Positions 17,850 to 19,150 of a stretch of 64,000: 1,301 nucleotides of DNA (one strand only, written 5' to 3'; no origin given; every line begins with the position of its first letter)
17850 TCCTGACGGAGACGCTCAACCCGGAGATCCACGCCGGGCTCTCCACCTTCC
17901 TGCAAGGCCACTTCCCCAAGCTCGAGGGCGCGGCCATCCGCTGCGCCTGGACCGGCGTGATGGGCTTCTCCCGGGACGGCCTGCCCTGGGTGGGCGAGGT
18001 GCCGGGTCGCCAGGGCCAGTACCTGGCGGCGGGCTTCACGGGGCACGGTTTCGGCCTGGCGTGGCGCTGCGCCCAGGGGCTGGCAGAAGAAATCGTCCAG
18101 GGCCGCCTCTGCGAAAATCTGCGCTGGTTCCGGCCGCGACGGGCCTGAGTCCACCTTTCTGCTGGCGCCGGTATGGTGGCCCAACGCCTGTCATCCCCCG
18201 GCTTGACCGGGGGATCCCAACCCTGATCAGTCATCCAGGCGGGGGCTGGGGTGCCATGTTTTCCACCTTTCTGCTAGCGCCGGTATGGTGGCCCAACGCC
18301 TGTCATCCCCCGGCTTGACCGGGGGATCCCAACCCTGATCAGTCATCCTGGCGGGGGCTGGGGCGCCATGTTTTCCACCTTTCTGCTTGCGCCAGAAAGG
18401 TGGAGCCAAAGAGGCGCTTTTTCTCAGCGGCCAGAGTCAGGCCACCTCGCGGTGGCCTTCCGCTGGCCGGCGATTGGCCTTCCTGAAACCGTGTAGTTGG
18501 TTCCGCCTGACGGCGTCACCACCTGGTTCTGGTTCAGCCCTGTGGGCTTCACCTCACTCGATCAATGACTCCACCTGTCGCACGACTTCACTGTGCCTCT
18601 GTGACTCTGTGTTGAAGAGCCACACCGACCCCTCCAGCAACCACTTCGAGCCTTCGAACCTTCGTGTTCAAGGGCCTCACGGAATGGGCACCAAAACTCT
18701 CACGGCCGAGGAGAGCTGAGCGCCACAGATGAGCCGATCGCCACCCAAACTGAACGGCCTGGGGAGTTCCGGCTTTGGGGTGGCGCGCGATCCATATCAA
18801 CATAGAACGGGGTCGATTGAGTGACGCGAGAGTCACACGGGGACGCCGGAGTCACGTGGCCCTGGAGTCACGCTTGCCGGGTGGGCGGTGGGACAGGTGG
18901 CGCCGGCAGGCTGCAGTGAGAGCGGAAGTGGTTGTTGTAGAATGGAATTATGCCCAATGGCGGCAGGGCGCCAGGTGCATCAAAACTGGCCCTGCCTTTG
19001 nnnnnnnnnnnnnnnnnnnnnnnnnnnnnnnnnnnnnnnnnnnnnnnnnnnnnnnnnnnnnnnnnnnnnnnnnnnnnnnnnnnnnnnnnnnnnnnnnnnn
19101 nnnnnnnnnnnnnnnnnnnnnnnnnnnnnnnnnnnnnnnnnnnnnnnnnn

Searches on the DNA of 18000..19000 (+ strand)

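Call 24: search_rna_families(source=window, start=18000, end=19000, threshold=evalue, max_evalue=5, show_alignments=2)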
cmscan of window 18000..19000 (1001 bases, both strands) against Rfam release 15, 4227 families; matches with E-value up to 5: 3.
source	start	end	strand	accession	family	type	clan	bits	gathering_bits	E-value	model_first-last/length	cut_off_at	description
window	18196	18245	-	RF03726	mir-m21-1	Gene; miRNA;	-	19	84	1.1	1-74/74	no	mir-m21-1 microRNA precursor family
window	18373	18415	+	RF02974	Fibro-purF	Cis-reg;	-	17.2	60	0.42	1-75/75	no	Fibro-purF RNA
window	18196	18245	+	RF03726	mir-m21-1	Gene; miRNA;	-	17.1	84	3.7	1-74/74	no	mir-m21-1 microRNA precursor family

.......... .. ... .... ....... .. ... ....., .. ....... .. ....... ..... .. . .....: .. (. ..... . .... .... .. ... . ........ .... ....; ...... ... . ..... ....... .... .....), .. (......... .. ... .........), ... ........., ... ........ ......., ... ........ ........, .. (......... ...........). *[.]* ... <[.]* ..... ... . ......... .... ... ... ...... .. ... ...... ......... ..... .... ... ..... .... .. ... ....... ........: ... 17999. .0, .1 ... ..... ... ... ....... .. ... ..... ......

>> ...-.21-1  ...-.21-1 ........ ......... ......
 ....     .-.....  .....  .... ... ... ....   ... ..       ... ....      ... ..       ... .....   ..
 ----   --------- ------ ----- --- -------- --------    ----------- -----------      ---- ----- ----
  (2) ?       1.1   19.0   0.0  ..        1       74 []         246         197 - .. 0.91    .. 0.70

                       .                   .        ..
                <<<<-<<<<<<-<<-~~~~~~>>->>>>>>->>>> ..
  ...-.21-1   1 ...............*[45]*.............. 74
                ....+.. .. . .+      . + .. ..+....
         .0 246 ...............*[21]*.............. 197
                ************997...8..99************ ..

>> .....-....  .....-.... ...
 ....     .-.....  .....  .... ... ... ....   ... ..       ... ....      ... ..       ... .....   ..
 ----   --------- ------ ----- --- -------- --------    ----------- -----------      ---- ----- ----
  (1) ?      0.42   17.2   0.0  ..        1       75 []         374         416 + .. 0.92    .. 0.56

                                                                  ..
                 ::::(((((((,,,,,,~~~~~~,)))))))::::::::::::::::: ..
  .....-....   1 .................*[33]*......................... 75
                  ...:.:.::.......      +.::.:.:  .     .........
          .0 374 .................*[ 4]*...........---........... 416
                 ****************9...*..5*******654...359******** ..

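Call 82: search_dna_similar(query=window:18360-18570:+, collection=plasmids, mode=distant, max_rows=10)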
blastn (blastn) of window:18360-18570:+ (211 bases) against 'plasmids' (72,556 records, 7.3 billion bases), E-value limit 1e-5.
No match.
